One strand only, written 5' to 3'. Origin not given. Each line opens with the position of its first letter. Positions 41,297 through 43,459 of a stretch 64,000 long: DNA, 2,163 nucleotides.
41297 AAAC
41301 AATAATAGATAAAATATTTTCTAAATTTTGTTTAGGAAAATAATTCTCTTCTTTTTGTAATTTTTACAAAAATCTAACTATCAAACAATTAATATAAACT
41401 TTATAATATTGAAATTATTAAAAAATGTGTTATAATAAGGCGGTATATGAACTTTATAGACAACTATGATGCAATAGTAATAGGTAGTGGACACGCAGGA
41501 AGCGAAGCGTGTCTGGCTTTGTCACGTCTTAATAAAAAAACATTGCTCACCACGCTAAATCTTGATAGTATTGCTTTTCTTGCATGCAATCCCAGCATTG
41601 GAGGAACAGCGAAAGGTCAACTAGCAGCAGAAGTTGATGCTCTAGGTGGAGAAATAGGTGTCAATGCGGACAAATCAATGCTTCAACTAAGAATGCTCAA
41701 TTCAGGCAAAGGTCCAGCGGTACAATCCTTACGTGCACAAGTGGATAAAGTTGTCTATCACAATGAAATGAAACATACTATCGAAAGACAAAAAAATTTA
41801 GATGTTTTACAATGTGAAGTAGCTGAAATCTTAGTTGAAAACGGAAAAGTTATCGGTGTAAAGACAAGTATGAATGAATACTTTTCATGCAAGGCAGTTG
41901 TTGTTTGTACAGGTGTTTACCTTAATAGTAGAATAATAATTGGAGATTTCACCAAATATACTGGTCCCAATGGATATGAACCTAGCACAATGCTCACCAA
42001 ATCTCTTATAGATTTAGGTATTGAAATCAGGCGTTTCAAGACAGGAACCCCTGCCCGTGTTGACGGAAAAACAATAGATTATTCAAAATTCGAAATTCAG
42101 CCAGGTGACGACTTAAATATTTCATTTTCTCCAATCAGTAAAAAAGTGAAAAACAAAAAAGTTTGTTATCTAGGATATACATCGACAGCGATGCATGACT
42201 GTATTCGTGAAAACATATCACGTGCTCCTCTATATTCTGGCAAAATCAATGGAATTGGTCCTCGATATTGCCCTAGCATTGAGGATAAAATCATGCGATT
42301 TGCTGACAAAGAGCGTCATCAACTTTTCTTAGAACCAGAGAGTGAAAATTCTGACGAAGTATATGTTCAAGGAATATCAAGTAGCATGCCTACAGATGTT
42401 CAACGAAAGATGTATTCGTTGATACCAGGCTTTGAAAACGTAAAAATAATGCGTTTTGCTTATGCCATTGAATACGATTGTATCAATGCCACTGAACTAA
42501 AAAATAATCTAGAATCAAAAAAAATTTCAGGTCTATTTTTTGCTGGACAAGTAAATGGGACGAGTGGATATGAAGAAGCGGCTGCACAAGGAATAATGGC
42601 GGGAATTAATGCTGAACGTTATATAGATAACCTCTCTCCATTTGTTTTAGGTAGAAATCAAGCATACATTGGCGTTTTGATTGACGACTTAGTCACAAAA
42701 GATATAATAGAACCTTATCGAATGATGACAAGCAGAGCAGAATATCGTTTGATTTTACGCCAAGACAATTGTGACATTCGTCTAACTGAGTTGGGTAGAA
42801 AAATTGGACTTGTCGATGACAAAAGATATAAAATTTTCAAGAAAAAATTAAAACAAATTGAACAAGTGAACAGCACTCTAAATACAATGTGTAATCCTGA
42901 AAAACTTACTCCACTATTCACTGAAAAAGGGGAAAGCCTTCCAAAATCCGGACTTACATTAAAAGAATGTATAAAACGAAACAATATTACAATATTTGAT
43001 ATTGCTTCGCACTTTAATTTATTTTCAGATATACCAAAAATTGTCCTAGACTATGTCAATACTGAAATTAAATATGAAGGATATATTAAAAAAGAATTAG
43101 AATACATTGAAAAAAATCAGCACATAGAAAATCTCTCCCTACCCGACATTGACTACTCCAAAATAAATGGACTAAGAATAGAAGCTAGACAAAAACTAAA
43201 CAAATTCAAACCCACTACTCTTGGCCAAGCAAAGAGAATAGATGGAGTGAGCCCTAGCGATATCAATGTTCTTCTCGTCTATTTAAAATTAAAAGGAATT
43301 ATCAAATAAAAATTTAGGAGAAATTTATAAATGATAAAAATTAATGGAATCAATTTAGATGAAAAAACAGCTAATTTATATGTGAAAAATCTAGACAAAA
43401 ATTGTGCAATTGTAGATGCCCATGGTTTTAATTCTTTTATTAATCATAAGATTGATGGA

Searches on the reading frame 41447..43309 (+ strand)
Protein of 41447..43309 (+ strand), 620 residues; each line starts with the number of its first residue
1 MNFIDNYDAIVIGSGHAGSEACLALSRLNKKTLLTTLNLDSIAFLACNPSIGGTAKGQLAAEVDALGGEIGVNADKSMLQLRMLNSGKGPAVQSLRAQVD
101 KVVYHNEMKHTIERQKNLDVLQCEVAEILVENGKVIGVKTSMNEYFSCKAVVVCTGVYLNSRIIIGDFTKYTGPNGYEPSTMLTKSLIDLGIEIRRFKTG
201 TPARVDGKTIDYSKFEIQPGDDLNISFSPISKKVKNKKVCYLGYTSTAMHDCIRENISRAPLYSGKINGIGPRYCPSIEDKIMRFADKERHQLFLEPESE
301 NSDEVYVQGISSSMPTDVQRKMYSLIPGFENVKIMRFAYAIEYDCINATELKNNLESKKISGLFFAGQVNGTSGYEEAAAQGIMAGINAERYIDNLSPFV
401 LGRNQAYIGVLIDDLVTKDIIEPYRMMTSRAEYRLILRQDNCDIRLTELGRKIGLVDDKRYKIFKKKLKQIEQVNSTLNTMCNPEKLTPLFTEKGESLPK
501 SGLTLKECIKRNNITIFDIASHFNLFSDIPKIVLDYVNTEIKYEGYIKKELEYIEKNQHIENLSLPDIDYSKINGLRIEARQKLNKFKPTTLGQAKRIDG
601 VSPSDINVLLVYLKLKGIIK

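Call 3: search_protein_families(library=ncbifam, proteins=[window:41447-43309:+])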
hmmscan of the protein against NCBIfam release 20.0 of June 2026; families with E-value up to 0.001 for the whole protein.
window:41447-43309:+ (620 aa): 5 families
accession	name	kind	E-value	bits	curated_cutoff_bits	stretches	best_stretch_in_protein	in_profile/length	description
TIGR00136.1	mnmG_gidA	equivalog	1.2e-242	806.7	524.85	1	7-615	1-614/616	tRNA uridine-5-carboxymethylaminomethyl(34) synthesis enzyme MnmG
NF003739.0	PRK05335.1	equivalog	1.9e-20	73.1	262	1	308-436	279-404/441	methylenetetrahydrofolate--tRNA-(uracil(54)-C(5))-methyltransferase (FADH(2)-oxidizing) TrmFO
TIGR00137.1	gid_trmFO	equivalog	1.3e-19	70.3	428.65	1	309-419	277-387/433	FADH(2)-oxidizing methylenetetrahydrofolate--tRNA-(uracil(54)-C(5))-methyltransferase TrmFO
TIGR01292.1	TRX_reduct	equivalog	3.2e-05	22.9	343.45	0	7-36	1-30/300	thioredoxin-disulfide reductase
NF005064.0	PRK06481.1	equivalog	0.00037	19.3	542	0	109-165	197-257/506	flavocytochrome c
